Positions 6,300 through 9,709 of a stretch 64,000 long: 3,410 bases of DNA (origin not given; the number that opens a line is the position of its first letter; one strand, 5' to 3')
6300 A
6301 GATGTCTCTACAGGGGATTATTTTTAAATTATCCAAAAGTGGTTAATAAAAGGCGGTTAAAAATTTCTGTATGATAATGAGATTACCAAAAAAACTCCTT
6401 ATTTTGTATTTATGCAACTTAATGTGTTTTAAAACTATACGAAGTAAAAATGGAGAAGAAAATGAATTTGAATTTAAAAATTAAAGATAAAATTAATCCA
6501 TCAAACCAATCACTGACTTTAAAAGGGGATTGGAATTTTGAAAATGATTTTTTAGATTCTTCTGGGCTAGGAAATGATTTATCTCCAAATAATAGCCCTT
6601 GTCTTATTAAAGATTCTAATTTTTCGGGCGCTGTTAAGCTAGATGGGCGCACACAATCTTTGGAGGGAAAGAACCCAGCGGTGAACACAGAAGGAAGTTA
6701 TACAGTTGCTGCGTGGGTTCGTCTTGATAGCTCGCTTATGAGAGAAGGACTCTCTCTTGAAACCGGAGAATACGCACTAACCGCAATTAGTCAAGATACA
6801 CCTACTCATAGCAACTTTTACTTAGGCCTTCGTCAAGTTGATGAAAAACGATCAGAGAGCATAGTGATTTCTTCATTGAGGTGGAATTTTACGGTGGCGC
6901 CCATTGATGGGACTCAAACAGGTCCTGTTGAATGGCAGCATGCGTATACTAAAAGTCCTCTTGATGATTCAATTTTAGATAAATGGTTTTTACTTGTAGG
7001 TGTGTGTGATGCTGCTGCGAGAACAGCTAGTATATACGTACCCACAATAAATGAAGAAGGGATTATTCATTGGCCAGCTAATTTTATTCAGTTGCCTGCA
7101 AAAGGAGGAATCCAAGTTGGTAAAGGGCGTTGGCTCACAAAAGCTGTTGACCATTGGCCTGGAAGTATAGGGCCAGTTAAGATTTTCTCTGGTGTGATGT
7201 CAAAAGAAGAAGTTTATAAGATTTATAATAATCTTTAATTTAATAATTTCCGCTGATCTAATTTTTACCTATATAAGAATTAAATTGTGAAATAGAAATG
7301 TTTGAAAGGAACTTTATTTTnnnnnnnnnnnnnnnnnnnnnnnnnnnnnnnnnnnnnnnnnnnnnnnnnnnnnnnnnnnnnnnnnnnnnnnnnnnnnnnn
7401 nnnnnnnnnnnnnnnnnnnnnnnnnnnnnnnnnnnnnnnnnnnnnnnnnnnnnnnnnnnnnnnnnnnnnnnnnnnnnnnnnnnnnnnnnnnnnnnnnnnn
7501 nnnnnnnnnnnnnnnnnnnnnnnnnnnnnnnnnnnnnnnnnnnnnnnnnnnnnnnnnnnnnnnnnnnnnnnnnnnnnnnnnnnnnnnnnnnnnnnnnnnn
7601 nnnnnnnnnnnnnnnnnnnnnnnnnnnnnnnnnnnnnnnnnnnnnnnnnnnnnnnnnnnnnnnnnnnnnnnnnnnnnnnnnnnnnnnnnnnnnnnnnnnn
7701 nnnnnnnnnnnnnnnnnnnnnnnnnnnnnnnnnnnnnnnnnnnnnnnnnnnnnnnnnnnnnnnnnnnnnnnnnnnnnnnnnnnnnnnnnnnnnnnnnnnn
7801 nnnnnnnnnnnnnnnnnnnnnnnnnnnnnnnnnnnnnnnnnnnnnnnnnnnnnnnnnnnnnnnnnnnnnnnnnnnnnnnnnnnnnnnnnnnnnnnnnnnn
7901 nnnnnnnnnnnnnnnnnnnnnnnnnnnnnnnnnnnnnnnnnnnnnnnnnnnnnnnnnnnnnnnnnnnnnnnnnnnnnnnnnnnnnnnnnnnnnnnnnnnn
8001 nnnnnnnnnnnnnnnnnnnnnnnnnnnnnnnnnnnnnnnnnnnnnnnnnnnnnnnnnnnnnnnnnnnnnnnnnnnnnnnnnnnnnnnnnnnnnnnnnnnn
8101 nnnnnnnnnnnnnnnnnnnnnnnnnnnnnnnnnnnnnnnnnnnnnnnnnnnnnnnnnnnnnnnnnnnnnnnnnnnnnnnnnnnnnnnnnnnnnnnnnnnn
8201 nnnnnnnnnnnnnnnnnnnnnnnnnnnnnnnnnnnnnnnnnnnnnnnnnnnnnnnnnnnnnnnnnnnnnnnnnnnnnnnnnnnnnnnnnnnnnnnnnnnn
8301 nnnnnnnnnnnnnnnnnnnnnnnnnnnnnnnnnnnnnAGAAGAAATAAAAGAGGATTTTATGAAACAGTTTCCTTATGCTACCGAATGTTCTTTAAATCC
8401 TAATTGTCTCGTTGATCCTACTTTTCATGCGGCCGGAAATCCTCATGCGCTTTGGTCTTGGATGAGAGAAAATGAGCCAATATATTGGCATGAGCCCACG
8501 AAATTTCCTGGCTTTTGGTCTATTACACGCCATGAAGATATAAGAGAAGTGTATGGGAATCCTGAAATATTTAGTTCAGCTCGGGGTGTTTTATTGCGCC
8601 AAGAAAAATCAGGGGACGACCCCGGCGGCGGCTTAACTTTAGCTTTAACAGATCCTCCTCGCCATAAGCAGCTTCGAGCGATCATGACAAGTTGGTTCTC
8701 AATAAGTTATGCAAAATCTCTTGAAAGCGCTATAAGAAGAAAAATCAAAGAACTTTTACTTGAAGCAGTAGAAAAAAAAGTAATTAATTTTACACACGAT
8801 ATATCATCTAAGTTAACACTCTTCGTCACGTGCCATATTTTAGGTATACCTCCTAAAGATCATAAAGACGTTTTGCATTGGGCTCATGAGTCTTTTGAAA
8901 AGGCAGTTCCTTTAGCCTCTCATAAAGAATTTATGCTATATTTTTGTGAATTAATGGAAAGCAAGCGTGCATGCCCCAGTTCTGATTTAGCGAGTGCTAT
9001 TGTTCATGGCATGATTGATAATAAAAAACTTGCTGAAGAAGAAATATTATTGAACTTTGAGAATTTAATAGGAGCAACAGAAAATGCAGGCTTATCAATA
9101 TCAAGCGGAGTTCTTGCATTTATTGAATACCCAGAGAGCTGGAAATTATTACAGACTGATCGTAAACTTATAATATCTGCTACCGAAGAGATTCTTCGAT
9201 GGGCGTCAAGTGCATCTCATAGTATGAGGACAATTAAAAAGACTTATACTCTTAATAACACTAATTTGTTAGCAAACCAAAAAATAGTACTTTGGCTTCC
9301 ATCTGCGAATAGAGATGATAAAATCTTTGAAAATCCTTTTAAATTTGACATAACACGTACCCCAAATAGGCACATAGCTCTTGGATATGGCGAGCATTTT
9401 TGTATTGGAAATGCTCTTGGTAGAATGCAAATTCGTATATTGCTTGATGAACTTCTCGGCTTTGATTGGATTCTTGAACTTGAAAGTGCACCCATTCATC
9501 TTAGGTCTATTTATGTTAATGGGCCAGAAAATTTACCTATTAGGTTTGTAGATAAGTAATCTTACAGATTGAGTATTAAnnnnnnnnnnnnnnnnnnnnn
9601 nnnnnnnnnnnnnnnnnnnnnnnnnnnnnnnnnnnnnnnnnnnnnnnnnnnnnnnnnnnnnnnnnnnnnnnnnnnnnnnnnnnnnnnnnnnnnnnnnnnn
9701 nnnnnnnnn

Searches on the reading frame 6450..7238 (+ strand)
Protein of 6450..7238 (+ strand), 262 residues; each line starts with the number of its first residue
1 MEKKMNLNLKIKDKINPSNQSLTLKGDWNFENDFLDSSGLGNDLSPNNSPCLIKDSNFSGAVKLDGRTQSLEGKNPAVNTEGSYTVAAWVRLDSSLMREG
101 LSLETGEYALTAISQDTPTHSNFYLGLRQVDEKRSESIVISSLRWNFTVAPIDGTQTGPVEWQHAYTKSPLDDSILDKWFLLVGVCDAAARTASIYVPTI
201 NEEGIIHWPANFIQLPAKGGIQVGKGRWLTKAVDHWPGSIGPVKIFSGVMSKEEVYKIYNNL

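Call 3: search_protein_families(library=pfam, proteins=[window:6450-7238:+], max_evalue=0.01)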
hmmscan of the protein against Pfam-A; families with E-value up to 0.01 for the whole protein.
window:6450-7238:+ (262 aa): 1 family
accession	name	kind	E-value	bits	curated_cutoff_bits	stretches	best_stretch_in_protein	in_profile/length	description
PF13385.13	Laminin_G_3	-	7.4e-08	33.1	27.6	1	66-255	2-150/151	Concanavalin A-like lectin/glucanases superfamily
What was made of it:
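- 6450..7238 (+): LamG / concanavalin-like protein, partner of the TauD enzyme; role unknown. Pfam Laminin_G_3 (call 3).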

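Call 14: search_protein_families(library=ncbifam, proteins=[window:6450-7238:+], max_evalue=0.001)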
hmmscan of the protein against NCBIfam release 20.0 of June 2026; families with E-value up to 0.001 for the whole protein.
window:6450-7238:+ (262 aa): 0 families

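Call 62: search_protein_families(library=pfam, proteins=[L020:3136-4404:-, L020:2060-3205:-, L025:3133-4398:-, L029:4256-5506:+, L029:2657-3757:-, L020:15164-17455:+, L028:1697-2740:-, L028:3596-4609:+, L028:4950-5999:+, L028:17985-19010:-], max_evalue=0.001)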
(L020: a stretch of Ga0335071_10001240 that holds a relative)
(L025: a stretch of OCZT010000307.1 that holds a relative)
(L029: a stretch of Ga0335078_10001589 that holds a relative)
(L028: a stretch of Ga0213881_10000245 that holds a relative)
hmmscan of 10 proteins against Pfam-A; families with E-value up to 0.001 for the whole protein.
L020:3136-4404:- (422 aa): 2 families
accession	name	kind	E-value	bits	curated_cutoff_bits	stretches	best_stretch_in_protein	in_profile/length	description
PF11975.13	Glyco_hydro_4C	-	5.9e-41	141.2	24.1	1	191-394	2-211/211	Family 4 glycosyl hydrolase C-terminal domain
PF02056.22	Glyco_hydro_4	-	2.3e-40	138.5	23.2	1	2-180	1-182/183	Family 4 glycosyl hydrolase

L020:2060-3205:- (381 aa): 2 families
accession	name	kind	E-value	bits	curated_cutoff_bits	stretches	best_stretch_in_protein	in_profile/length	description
PF01869.26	BcrAD_BadFG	-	3.5e-16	60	31.5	1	42-353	3-271/271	BadF/BadG/BcrA/BcrD ATPase family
PF00480.26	ROK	-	2.2e-05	24.6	22.9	0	40-94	2-55/294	ROK family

L025:3133-4398:- (421 aa): 3 families
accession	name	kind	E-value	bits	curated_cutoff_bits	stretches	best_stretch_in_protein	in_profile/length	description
PF02056.22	Glyco_hydro_4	-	7.4e-45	153.2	23.2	1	4-179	3-181/183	Family 4 glycosyl hydrolase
PF11975.13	Glyco_hydro_4C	-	1.2e-42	146.7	24.1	1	191-394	2-211/211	Family 4 glycosyl hydrolase C-terminal domain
PF00056.29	Ldh_1_N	-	0.00079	19.9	27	0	119-158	94-132/141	lactate/malate dehydrogenase, NAD binding domain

L029:4256-5506:+ (416 aa): 2 families
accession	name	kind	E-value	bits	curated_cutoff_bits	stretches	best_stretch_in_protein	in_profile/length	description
PF01548.23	DEDD_Tnp_IS110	-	5.1e-20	72.3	29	1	49-156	41-153/155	Transposase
PF02371.22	Transposase_20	-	1e-13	51.9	21.3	1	244-321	3-79/87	Transposase IS116/IS110/IS902 family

L029:2657-3757:- (366 aa): 0 families

L020:15164-17455:+ (763 aa): 5 families
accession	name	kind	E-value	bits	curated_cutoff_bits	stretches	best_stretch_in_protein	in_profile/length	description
PF00239.26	Resolvase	-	1.2e-21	77.7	23.3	1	30-181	1-144/145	Resolvase, N terminal domain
PF07508.19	Recombinase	-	2.2e-14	54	21.1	1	208-327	5-102/102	Recombinase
PF12728.13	HTH_17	-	4e-12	46.6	27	1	646-685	2-39/51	Helix-turn-helix domain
PF13408.12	Zn_ribbon_recom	-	8e-08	33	25.3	1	345-404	1-57/58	Recombinase zinc beta ribbon domain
PF00376.29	MerR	-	0.00082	19.6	28.2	0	647-679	1-33/38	MerR family regulatory protein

L028:1697-2740:- (347 aa): 2 families
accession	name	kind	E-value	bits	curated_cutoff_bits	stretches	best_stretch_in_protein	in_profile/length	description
PF01636.29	APH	-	4.8e-06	26.9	23.2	1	214-283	164-222/239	Phosphotransferase enzyme family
PF02958.26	EcKL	-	2.8e-05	24.1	22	1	231-272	215-262/294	Ecdysteroid kinase-like family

L028:3596-4609:+ (337 aa): 1 family
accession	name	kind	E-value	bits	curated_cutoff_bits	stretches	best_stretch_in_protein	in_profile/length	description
PF00296.26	Bac_luciferase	-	2.3e-52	178.8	27.9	1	49-270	20-231/314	Luciferase-like monooxygenase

L028:4950-5999:+ (349 aa): 4 families
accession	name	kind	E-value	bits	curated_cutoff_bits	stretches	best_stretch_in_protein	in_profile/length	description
PF01408.29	GFO_IDH_MocA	-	5.6e-25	88.8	24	1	4-119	1-117/120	Oxidoreductase family, NAD-binding Rossmann fold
PF22725.1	GFO_IDH_MocA_C3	-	8.1e-18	65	27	1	131-259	2-123/124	GFO/IDH/MocA C-terminal domain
PF02894.22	GFO_IDH_MocA_C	-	3.8e-11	43.6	22.9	1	137-329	4-206/218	Oxidoreductase family, C-terminal alpha/beta domain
PF03447.22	NAD_binding_3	-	2.4e-07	31.9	24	1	10-118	1-113/116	Homoserine dehydrogenase, NAD binding domain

L028:17985-19010:- (341 aa): 1 family
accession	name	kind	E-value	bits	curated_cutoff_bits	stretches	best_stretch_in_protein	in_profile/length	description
PF00248.27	Aldo_ket_red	-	1.3e-81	274.3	24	1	30-330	1-288/291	Aldo/keto reductase family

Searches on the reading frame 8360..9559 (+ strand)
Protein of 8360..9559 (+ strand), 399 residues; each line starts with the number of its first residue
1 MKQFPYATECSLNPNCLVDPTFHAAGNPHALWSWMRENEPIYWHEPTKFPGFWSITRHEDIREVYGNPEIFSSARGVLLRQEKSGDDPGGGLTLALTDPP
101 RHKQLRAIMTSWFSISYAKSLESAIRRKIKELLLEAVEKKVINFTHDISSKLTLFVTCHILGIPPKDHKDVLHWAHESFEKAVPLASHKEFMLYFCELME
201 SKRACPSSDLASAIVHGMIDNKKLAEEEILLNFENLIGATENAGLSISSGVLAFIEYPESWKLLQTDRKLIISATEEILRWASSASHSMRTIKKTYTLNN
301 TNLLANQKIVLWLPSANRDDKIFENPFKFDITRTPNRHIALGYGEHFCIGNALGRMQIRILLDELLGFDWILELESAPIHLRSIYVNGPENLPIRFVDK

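Call 3: search_protein_families(library=pfam, proteins=[window:8360-9559:+], max_evalue=0.01)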
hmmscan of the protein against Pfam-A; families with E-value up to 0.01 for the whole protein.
window:8360-9559:+ (399 aa): 1 family
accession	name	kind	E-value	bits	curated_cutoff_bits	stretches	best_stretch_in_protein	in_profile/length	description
PF00067.27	p450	-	6.8e-19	68.4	22.8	1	275-366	328-429/462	Cytochrome P450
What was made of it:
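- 8360..9559 (+): Cytochrome P450, probably a hydroxylase of a carrier-protein-bound amino acid. Pfam p450 (call 3).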

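Call 14: search_protein_families(library=ncbifam, proteins=[window:8360-9559:+], max_evalue=0.001)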
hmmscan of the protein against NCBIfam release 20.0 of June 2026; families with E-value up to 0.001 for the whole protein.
window:8360-9559:+ (399 aa): 7 families
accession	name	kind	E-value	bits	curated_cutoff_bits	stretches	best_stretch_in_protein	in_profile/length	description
TIGR04538.1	P450_cycloAA_1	subfamily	6.1e-40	137.3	500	1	26-396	9-394/395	cytochrome P450, cyclodipeptide synthase-associated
NF041177.1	Cyp119_Thmprot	equivalog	1.4e-36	126.1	680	1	33-366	6-337/368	cytochrome P450 Cyp119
NF045816.1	PentlenlactSyn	equivalog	1.1e-29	103.4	700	1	98-365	87-362/396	pentalenolactone synthase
NF041802.1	P450_SolI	exception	9.5e-29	100.1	850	1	31-394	35-420/424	solanimycin biosynthesis cytochrome P450 SolI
TIGR04458.1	CYP450_TxtE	equivalog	1.7e-22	79.7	500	1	26-366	11-372/403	4-nitrotryptophan synthase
TIGR04515.1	P450_rel_GT_act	subfamily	7.4e-16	58.5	343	1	27-357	32-347/386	P450-derived glycosyltransferase activator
NF053744.1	FAProxCypCBc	equivalog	2e-05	23.4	600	1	210-334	214-339/416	CYP152 family fatty-acid peroxygenase CypC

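Call 62: search_protein_families(library=pfam, proteins=[L020:3136-4404:-, L020:2060-3205:-, L025:3133-4398:-, L029:4256-5506:+, L029:2657-3757:-, L020:15164-17455:+, L028:1697-2740:-, L028:3596-4609:+, L028:4950-5999:+, L028:17985-19010:-], max_evalue=0.001)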
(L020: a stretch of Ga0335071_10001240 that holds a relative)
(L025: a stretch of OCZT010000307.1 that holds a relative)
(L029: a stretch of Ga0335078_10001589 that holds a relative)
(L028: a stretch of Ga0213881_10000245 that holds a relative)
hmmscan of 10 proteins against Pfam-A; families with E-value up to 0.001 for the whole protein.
L020:3136-4404:- (422 aa): 2 families
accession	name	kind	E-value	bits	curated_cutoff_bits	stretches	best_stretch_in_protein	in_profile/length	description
PF11975.13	Glyco_hydro_4C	-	5.9e-41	141.2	24.1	1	191-394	2-211/211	Family 4 glycosyl hydrolase C-terminal domain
PF02056.22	Glyco_hydro_4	-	2.3e-40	138.5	23.2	1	2-180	1-182/183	Family 4 glycosyl hydrolase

L020:2060-3205:- (381 aa): 2 families
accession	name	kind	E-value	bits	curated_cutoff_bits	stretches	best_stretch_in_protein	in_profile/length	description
PF01869.26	BcrAD_BadFG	-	3.5e-16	60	31.5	1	42-353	3-271/271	BadF/BadG/BcrA/BcrD ATPase family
PF00480.26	ROK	-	2.2e-05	24.6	22.9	0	40-94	2-55/294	ROK family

L025:3133-4398:- (421 aa): 3 families
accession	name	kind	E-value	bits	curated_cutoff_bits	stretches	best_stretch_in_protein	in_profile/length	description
PF02056.22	Glyco_hydro_4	-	7.4e-45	153.2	23.2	1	4-179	3-181/183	Family 4 glycosyl hydrolase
PF11975.13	Glyco_hydro_4C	-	1.2e-42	146.7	24.1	1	191-394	2-211/211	Family 4 glycosyl hydrolase C-terminal domain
PF00056.29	Ldh_1_N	-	0.00079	19.9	27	0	119-158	94-132/141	lactate/malate dehydrogenase, NAD binding domain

L029:4256-5506:+ (416 aa): 2 families
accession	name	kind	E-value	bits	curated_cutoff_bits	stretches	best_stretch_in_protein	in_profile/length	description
PF01548.23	DEDD_Tnp_IS110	-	5.1e-20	72.3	29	1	49-156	41-153/155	Transposase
PF02371.22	Transposase_20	-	1e-13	51.9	21.3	1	244-321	3-79/87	Transposase IS116/IS110/IS902 family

L029:2657-3757:- (366 aa): 0 families

L020:15164-17455:+ (763 aa): 5 families
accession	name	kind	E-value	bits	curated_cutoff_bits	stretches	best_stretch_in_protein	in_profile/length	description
PF00239.26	Resolvase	-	1.2e-21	77.7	23.3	1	30-181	1-144/145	Resolvase, N terminal domain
PF07508.19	Recombinase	-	2.2e-14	54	21.1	1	208-327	5-102/102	Recombinase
PF12728.13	HTH_17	-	4e-12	46.6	27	1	646-685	2-39/51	Helix-turn-helix domain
PF13408.12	Zn_ribbon_recom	-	8e-08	33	25.3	1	345-404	1-57/58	Recombinase zinc beta ribbon domain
PF00376.29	MerR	-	0.00082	19.6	28.2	0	647-679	1-33/38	MerR family regulatory protein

L028:1697-2740:- (347 aa): 2 families
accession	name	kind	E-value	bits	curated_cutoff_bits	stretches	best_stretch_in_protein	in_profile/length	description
PF01636.29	APH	-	4.8e-06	26.9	23.2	1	214-283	164-222/239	Phosphotransferase enzyme family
PF02958.26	EcKL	-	2.8e-05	24.1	22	1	231-272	215-262/294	Ecdysteroid kinase-like family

L028:3596-4609:+ (337 aa): 1 family
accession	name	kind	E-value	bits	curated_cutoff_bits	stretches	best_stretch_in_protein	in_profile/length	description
PF00296.26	Bac_luciferase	-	2.3e-52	178.8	27.9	1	49-270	20-231/314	Luciferase-like monooxygenase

L028:4950-5999:+ (349 aa): 4 families
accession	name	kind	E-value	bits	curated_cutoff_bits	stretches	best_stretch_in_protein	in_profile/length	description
PF01408.29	GFO_IDH_MocA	-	5.6e-25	88.8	24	1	4-119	1-117/120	Oxidoreductase family, NAD-binding Rossmann fold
PF22725.1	GFO_IDH_MocA_C3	-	8.1e-18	65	27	1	131-259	2-123/124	GFO/IDH/MocA C-terminal domain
PF02894.22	GFO_IDH_MocA_C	-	3.8e-11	43.6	22.9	1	137-329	4-206/218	Oxidoreductase family, C-terminal alpha/beta domain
PF03447.22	NAD_binding_3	-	2.4e-07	31.9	24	1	10-118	1-113/116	Homoserine dehydrogenase, NAD binding domain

L028:17985-19010:- (341 aa): 1 family
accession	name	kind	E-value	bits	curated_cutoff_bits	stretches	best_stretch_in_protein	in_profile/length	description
PF00248.27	Aldo_ket_red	-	1.3e-81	274.3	24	1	30-330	1-288/291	Aldo/keto reductase family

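Call 72: search_solved_structures(query=window:8360-9559:+, max_evalue=1e-25)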
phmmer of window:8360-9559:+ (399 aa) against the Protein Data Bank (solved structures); distinct sequences matched with E-value up to 1e-25: 159 (the best 60 are shown).
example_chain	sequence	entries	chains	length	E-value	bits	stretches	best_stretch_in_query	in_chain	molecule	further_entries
8vxg_A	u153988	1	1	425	4.1e-76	259.6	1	16-397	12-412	CYP125MRCA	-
8vxi_A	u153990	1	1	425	9.9e-76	258.3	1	16-397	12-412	CYP125MRCA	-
4l0e_A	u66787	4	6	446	1e-72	248.3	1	16-396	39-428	P450 monooxygenase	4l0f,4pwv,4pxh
5li6_A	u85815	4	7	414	6.7e-56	193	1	16-367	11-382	Putative cytochrome P450 126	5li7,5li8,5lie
3mgx_A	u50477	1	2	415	1.9e-54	188.2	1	17-397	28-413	Putative P450 monooxygenase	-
7qke_A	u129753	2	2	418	1.5e-51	178.7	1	17-394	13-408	Steroid C26-monooxygenase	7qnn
2xn8_A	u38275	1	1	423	5.1e-51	176.9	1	17-394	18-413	PUTATIVE CYTOCHROME P450 125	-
2xc3_A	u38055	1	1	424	5.1e-51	176.9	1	17-394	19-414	PUTATIVE CYTOCHROME P450 125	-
7qwn_A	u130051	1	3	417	5.2e-51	176.9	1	17-394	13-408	Steroid C26-monooxygenase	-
7r1i_A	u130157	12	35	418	5.2e-51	176.9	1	17-394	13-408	Steroid C26-monooxygenase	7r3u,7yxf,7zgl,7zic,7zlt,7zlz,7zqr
8fjo_A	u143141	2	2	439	5.3e-51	176.9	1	47-395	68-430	Cytochrome P450 124A1, Cyp124A1 | Cytochrome P450 124A1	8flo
6cvc_A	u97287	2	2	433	5.3e-51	176.9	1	47-395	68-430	Cytochrome P450 124A1, Cyp124A1 | Cytochrome P450 124A1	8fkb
8gdi_A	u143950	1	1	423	5.3e-51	176.9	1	47-395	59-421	Cytochrome P450 124A1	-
2x5l_A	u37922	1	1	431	5.4e-51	176.8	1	17-394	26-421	PUTATIVE CYTOCHROME P450 125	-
3ivy_A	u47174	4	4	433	5.5e-51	176.8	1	17-394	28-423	Cytochrome P450 CYP125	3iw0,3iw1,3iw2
2x5w_A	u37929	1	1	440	5.7e-51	176.8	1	17-394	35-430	PUTATIVE CYTOCHROME P450 125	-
2yoo_A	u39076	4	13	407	3.1e-50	174.3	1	17-397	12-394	P450 HEME-THIOLATE PROTEIN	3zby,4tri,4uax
2wm4_A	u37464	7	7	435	1e-48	169.4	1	36-395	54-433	PUTATIVE CYTOCHROME P450 124 | Methyl-branched lipid omega-hydroxylase | CYP124 in complex with inhibitor carbethoxyhexyl imidazole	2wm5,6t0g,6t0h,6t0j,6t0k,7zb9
5l90_A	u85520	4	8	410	4.3e-47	164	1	26-394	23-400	Cytochrome P450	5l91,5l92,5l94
2xkr_A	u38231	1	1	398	5.5e-46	160.4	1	17-397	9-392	PUTATIVE CYTOCHROME P450 142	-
1cpt_A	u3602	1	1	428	2.3e-45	158.3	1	31-397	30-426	CYTOCHROME P450-TERP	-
8euh_A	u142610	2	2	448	2.8e-45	158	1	31-397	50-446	Cytochrome P450-terp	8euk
8eul_A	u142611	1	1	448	3.7e-45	157.6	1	31-397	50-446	Cytochrome P450-terp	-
7smz_A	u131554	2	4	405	5.2e-45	157.1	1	17-397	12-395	Cytochrome P450 142A3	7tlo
5dqn_A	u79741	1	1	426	9.6e-45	156.3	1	21-393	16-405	Cytochrome P450 CYP125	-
7sh5_A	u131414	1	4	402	1.2e-44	156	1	11-397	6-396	Cytochrome P450 142A3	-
4apy_A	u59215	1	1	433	1.3e-44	155.8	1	21-393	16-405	P450 HEME-THIOLATE PROTEIN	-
5vws_A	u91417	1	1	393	1e-41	146.3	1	29-368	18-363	Cytochrome P450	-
6bld_A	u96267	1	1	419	1.6e-40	142.4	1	26-393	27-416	Cytochrome P450 268A2 Cyp268A2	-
6gmf_A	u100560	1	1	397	1.8e-40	142.2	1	25-395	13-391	Putative cytochrome P450 hydroxylase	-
8b2p_A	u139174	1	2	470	3.6e-40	141.2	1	30-396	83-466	Cytochrome P450 alkane hydroxylase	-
7y9o_A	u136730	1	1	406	6e-40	140.5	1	28-368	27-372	Cytochrome P450 monooxygenase YjiB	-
7y97_A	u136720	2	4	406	1.1e-39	139.6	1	28-372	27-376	Cytochrome P450 monooxygenase YjiB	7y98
7ant_A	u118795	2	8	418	1.2e-39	139.5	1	32-396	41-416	Cytochrome P450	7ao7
7q9e_A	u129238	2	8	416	2e-39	138.7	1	32-369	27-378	Cytochrome P450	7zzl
4yzr_A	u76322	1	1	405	3.1e-39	138.1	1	26-395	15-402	Polyketide biosynthesis cytochrome P450 PksS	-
9vgn_A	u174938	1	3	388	3.5e-39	137.9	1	32-366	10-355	Cytochrome P450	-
9vgm_A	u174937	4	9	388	4.8e-39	137.5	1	32-367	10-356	Cytochrome P450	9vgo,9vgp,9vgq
3rwl_A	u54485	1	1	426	6.6e-39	137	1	33-395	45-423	Cytochrome P450 alkane hydroxylase 1 CYP153A7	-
8hg9_A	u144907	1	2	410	1.6e-38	135.8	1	34-366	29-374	cytochrome P450 steroid hydroxylase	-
5fyf_A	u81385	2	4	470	3.6e-38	134.6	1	17-396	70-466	CYTOCHROME P450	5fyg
7ayx_A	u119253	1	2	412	4.3e-38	134.3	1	47-394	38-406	Cytochrome P450 113A1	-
3ejb_B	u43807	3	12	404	8.4e-38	133.4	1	26-384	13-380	Biotin biosynthesis cytochrome P450-like enzyme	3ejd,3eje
6hqg_A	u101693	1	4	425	1.1e-37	133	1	28-394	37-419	Cytochrome P450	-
8hgd_B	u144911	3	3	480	1.3e-37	132.8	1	17-395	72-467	Cytochrome P450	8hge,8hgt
9ixl_B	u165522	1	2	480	2.1e-37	132.1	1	17-395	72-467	Cytochrome P450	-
9kki_A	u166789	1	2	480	2.2e-37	132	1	17-395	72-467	Cytochrome P450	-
4z5p_A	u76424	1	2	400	2.3e-37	131.9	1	29-367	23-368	Cytochrome P450 hydroxylase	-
9uy0_A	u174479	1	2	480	3e-37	131.6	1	17-395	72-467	Cytochrome P450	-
4rm4_A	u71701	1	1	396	4.7e-37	130.9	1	26-369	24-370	Cytochrome P450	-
6hqd_A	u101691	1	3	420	7e-37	130.4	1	25-396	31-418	Cytochrome P450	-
9vfd_A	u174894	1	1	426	7.4e-37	130.3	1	25-396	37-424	Cytochrome P450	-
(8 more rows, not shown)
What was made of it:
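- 8360..9559 (+): The best natural PDB relatives are P450sky (4L0E/4PWV/4PXH, 248 bits) and OxyD (3MGX, 188 bits) (call 72).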
